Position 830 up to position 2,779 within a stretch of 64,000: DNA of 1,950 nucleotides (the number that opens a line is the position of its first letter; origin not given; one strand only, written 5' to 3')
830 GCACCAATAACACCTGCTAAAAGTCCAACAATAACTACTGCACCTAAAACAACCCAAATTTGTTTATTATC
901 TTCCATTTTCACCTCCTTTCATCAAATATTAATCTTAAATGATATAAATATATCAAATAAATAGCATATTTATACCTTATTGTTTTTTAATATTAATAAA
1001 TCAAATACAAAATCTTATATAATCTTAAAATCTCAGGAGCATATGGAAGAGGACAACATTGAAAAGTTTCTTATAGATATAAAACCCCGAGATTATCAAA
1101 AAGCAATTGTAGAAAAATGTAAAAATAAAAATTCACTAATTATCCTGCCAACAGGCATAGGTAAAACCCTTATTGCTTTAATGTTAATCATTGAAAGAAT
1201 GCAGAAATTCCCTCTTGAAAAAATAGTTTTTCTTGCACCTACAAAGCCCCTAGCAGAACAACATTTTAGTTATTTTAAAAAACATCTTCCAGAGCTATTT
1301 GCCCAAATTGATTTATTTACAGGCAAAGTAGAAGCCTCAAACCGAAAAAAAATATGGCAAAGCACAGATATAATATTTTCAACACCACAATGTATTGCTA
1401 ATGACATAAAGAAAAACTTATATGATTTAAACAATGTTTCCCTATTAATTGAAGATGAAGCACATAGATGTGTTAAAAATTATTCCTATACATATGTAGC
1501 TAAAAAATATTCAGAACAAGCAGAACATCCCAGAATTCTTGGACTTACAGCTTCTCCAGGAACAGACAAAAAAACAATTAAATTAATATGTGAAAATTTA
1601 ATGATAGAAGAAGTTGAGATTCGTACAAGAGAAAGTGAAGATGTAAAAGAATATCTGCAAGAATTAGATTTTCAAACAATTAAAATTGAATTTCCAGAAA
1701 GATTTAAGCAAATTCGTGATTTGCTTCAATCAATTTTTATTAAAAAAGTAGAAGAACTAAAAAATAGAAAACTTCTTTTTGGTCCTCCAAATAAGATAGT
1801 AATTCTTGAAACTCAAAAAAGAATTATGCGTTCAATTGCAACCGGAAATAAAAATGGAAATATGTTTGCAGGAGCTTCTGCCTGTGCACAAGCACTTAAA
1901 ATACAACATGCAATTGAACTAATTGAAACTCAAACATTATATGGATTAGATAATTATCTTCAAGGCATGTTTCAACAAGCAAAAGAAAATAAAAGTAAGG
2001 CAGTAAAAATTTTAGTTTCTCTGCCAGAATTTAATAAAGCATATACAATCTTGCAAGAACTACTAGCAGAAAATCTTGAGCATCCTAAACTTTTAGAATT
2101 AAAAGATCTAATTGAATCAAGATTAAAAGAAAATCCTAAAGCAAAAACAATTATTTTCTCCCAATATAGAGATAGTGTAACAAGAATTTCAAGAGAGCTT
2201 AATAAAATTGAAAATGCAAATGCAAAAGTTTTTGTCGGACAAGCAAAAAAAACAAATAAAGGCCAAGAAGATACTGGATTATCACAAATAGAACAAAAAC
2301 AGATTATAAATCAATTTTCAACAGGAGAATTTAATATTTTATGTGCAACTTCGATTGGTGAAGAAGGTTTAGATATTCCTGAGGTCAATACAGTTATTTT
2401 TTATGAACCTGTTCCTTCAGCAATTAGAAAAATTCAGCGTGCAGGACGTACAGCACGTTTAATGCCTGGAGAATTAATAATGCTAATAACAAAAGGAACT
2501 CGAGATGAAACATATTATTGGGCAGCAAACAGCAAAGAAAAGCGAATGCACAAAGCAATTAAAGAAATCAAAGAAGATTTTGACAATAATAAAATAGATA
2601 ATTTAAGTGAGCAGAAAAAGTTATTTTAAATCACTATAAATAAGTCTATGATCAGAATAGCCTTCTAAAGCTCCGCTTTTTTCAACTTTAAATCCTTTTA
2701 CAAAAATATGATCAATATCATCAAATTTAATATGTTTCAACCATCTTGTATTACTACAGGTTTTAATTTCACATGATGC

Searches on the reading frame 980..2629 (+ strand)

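Call 10: search_protein_families(library=pfam, max_evalue=0.001, proteins=[window:980-2629:+])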
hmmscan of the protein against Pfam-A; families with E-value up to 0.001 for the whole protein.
window:980-2629:+ (549 aa): 7 families
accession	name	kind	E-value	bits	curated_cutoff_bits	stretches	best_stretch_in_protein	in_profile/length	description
PF04851.21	ResIII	-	1.4e-25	90.6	22.5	1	34-193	2-162/164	Type III restriction enzyme, res subunit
PF00270.35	DEAD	-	1.5e-25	90.3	26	1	38-195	2-162/167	DEAD/DEAH box helicase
PF00271.37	Helicase_C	-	4.5e-23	82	23.5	1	374-494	6-109/110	Helicase conserved C-terminal domain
PF21210.2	RNA_helicase_helical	-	1.9e-13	50.9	27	1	274-354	28-106/108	Putative ATP-dependent RNA helicase, helical bundle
PF18766.7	SWI2_SNF2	-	6.8e-06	26.3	26.7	1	47-197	16-159/221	SWI2/SNF2 ATPase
PF13245.12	AAA_19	-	0.00083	20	25.1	0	40-89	1-51/134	AAA domain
PF02562.22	PhoH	-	0.00093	19.2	27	0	39-91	8-61/205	PhoH-like protein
